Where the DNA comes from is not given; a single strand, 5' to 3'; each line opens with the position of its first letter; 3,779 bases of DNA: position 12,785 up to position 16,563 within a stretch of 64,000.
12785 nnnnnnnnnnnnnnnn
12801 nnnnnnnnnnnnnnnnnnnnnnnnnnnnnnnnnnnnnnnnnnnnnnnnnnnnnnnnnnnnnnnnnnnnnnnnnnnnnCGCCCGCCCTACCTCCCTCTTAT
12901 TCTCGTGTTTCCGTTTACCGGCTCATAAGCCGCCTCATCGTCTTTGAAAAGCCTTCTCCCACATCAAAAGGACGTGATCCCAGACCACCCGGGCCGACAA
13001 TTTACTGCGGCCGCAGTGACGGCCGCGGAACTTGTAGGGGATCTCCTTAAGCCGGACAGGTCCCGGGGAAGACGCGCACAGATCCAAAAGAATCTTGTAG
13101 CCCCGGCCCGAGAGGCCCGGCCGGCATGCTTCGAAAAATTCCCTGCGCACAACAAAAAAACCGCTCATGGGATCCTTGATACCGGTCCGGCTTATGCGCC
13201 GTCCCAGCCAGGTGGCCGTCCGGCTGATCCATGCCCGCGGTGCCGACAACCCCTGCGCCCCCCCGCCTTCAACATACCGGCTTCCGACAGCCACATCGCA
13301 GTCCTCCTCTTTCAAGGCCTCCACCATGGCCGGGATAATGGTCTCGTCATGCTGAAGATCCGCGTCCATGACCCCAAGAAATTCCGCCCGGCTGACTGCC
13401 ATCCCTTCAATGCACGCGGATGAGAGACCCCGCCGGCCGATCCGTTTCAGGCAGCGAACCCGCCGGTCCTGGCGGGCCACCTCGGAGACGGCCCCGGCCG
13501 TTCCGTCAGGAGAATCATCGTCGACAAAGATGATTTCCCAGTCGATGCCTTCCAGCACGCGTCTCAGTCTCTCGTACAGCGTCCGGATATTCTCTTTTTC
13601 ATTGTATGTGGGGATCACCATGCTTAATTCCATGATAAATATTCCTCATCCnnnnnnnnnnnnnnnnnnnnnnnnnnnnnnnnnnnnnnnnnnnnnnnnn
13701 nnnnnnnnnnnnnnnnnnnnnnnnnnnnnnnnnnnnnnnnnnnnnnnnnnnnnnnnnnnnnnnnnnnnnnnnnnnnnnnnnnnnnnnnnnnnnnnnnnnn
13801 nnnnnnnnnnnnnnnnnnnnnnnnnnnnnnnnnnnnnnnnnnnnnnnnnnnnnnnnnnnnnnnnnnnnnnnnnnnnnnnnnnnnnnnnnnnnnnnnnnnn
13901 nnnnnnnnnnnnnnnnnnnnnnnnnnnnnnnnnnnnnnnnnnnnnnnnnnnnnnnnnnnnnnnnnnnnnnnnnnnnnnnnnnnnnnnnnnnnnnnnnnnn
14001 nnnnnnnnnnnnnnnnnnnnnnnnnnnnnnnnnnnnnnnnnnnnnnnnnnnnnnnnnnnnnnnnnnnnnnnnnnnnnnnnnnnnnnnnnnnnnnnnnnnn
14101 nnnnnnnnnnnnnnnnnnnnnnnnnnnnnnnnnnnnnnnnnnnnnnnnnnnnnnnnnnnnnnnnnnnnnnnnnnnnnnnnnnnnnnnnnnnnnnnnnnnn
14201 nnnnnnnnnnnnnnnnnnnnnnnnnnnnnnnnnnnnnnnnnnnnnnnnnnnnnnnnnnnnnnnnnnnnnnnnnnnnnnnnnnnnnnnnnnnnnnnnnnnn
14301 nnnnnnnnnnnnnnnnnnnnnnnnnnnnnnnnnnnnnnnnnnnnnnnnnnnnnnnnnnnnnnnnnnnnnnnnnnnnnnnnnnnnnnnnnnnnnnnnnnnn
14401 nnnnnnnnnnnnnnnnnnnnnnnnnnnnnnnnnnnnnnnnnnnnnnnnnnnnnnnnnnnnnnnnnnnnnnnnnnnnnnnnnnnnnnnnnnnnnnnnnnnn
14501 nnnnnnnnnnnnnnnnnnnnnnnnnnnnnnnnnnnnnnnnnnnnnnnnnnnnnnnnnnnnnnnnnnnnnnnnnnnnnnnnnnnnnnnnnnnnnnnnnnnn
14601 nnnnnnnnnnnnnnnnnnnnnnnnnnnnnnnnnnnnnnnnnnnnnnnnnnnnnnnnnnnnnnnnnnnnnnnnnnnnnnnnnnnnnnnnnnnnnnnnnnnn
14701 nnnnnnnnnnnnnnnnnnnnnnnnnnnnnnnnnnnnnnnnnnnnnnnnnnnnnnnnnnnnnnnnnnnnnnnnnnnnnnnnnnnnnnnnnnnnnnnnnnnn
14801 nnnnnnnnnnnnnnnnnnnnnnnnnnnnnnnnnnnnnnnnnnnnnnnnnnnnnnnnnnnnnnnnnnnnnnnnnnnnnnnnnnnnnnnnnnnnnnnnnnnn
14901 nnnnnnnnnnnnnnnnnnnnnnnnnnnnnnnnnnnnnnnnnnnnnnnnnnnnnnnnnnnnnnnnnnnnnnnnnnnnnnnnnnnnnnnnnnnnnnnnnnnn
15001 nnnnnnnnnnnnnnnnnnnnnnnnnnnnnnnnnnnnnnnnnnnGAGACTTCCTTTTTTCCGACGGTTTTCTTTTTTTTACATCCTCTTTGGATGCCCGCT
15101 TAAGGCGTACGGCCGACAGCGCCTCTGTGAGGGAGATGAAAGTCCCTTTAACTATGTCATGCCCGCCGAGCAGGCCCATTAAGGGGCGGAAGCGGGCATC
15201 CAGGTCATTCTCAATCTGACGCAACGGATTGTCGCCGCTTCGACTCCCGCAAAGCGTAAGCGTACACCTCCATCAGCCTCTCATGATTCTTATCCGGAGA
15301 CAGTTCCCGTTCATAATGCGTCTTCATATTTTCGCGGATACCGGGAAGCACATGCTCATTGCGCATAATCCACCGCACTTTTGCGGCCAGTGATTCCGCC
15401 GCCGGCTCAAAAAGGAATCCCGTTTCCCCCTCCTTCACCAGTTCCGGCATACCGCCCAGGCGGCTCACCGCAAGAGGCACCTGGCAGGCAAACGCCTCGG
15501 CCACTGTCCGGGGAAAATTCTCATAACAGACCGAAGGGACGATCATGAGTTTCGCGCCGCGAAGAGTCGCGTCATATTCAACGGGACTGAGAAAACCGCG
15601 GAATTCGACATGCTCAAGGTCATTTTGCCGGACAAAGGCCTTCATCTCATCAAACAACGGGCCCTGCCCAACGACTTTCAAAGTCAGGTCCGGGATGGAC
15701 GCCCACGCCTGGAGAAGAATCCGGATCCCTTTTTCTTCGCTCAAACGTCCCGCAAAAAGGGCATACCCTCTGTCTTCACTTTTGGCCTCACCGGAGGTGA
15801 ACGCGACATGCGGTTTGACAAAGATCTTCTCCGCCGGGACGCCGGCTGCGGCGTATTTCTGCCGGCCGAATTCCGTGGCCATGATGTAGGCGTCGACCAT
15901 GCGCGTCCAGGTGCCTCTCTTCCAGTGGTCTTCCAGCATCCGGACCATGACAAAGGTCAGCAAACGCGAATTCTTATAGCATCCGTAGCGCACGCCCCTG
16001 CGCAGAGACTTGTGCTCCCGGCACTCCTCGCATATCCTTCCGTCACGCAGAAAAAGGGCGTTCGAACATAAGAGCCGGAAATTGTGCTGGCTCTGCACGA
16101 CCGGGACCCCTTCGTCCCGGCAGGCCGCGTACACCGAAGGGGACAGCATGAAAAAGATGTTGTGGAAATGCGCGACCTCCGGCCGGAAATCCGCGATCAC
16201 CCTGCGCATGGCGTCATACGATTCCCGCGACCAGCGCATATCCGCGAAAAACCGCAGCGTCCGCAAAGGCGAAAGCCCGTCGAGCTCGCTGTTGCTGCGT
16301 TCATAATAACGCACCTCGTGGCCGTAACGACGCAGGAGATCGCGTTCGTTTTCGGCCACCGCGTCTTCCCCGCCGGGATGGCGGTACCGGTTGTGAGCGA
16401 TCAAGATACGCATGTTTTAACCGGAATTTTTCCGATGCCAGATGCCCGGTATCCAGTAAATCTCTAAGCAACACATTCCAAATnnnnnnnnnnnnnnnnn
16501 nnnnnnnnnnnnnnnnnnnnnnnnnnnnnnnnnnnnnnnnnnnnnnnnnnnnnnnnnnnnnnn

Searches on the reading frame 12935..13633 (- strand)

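Call 93: search_protein_families(library=ncbifam, proteins=[window:12935-13633:-], max_evalue=1e-8)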
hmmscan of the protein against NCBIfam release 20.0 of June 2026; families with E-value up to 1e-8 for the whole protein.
window:12935-13633:- (232 aa): 9 families
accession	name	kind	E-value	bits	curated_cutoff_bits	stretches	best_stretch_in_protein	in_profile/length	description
NF047588.1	GlcsyltransPgfSStrep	equivalog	9.4e-19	67.7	500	1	1-165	1-162/308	glycosyltransferase PgfS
TIGR03937.1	PgaC_IcaA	equivalog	6.9e-14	51.6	422.3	1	3-115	47-158/407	poly-beta-1,6-N-acetyl-D-glucosamine synthase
NF058614.1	PPMAGASynPpgS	equivalog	9e-13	48.2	370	1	5-168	4-163/226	polyprenyl-phospho-N-acetylgalactosaminyl synthase PpgS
NF038302.1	EPS_HpsE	equivalog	6.8e-12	45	300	1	1-118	1-122/307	hormogonium polysaccharide biosynthesis glycosyltransferase HpsE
NF007482.0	PRK10073.1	equivalog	3.8e-11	42.6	423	1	2-116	7-119/334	glycosyltransferase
NF007986.1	PRK10714.1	equivalog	4e-11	42.5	529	1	3-117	8-124/316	undecaprenyl-phosphate 4-deoxy-4-formamido-L-arabinose transferase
NF041875.1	EPS_EpsD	equivalog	1.1e-10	41.4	370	1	3-118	1-115/325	exopolysaccharide biosynthesis glycosyltransferase EpsD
TIGR04283.1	glyco_like_mftF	equivalog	3.6e-10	39.8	182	1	3-111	1-101/221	TIGR04283 family arsenosugar biosynthesis glycosyltransferase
NF045692.1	OglycostaseCruG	equivalog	1.6e-09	37.2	600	1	3-115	43-160/386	2'-O-glycosyltransferase CruG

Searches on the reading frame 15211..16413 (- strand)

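Call 93: search_protein_families(library=ncbifam, proteins=[window:15211-16413:-], max_evalue=1e-8)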
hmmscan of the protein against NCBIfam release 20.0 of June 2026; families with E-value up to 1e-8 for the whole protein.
window:15211-16413:- (400 aa): 12 families
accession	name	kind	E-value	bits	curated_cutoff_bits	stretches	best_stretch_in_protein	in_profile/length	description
NF047684.1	TeichurnBiosyTuaC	equivalog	9.5e-16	57.7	550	1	214-386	218-388/391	teichuronic acid biosynthesis protein TuaC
NF041876.1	EPS_EpsE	equivalog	4.1e-15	55.9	400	1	219-371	217-380/389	exopolysaccharide biosynthesis GT4 family glycosyltransferase EpsE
TIGR03999.1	thiol_BshA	equivalog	1.2e-14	54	273.7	1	244-385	231-371/375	N-acetyl-alpha-D-glucosaminyl L-malate synthase BshA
TIGR03088.1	stp2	hypoth_equivalog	1.8e-13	50.3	409.05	1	223-385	202-371/374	TIGR03088 family PEP-CTERM/XrtA system glycosyltransferase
TIGR04063.1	stp3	hypoth_equivalog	4.8e-13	48.7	442.05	1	220-387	218-395/397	TIGR04063 family PEP-CTERM/XrtA system glycosyltransferase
TIGR02149.1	glgA_Coryne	subfamily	6e-13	48.7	302.4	1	213-384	202-387/391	glycogen synthase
NF046085.1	XrtY_assoc_Gly1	equivalog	3e-11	42.8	400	1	216-385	210-382/387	XrtY-associated glycosyltransferase XYAG1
NF012028.0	PRK15484.1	subfamily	7.5e-11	41.7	618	1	212-353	190-345/380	lipopolysaccharide N-acetylglucosaminyltransferase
TIGR03449.1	mycothiol_MshA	equivalog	1.3e-09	37.4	462.5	1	218-388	223-404/406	D-inositol-3-phosphate glycosyltransferase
TIGR04005.1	wcaL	equivalog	3e-09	36.2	537.6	1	186-351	188-369/406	colanic acid biosynthesis glycosyltransferase WcaL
NF038229.1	Glyco4_Geo_Pelo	equivalog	7.9e-09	35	400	0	227-387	173-336/338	GPMC system family 4 glycosyltransferase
NF038295.1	EPS_HpsP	equivalog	8.1e-09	35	550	0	212-384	204-384/388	hormogonium polysaccharide biosynthesis glycosyltransferase HpsP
